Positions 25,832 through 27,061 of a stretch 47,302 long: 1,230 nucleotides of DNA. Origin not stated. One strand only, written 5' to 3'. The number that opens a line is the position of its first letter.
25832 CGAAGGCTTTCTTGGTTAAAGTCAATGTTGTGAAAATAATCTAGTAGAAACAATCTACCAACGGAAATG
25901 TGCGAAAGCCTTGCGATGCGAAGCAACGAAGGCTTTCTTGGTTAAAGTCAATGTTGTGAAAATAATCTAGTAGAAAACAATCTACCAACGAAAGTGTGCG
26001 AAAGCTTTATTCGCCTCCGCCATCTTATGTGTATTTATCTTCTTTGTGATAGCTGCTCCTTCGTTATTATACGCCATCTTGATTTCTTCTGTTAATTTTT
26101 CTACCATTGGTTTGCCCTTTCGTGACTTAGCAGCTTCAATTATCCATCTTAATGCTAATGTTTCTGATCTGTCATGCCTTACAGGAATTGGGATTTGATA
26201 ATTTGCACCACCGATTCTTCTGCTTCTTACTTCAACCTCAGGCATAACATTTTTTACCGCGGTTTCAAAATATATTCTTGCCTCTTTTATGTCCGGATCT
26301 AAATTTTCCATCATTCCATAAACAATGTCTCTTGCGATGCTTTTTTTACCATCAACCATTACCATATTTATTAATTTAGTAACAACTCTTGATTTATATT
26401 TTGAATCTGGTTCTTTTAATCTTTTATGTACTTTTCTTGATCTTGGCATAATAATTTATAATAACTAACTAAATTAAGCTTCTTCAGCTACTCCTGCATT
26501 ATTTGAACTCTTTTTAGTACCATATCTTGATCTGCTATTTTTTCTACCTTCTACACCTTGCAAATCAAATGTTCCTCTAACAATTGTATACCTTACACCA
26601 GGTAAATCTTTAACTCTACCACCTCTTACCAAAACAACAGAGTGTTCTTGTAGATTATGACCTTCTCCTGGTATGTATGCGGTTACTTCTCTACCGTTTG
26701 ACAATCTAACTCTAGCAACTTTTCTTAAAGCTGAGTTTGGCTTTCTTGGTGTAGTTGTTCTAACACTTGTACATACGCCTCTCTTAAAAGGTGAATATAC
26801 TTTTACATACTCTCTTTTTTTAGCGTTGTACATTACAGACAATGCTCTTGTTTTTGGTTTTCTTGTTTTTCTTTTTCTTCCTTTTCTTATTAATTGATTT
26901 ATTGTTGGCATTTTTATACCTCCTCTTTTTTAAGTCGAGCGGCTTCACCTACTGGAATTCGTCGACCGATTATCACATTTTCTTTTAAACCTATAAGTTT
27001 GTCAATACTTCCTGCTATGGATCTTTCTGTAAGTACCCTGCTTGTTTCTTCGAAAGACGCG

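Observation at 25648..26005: Tandem 94/95-bp array that reiterates the last 8 codons and stop of rpsG, each unit carrying two hairpins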

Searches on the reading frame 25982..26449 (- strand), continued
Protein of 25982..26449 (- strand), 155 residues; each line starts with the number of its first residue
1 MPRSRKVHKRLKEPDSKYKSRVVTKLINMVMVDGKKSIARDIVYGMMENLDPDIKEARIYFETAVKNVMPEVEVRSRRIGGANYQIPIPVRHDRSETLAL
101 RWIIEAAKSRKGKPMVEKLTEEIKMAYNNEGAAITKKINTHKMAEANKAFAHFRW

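Call 75: find_encoding_contigs(protein=P0010, flank=1200, max_places=6)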
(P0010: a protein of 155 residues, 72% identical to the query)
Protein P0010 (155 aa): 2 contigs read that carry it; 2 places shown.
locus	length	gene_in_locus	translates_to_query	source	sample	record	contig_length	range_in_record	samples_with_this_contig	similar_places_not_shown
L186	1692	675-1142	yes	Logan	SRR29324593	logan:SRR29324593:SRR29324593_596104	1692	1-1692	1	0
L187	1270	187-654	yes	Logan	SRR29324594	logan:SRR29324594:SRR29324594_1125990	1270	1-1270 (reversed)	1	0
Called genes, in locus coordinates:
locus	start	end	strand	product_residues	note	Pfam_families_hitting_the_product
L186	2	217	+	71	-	?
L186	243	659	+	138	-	PF00164:Ribosom_S12_S23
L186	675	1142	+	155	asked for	PF00177:Ribosomal_S7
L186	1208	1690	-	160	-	?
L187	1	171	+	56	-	?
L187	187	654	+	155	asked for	PF00177:Ribosomal_S7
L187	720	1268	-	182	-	?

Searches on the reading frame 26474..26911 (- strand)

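Call 9: search_protein_families(library=pfam, proteins=[window:26474-26911:-])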
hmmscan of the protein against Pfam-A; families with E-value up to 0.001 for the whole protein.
window:26474-26911:- (145 aa): 1 family
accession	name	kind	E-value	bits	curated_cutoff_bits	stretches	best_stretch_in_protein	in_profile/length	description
PF00164.32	Ribosom_S12_S23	-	2.1e-36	124.4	22.3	1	40-134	11-107/110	Ribosomal protein S12/S23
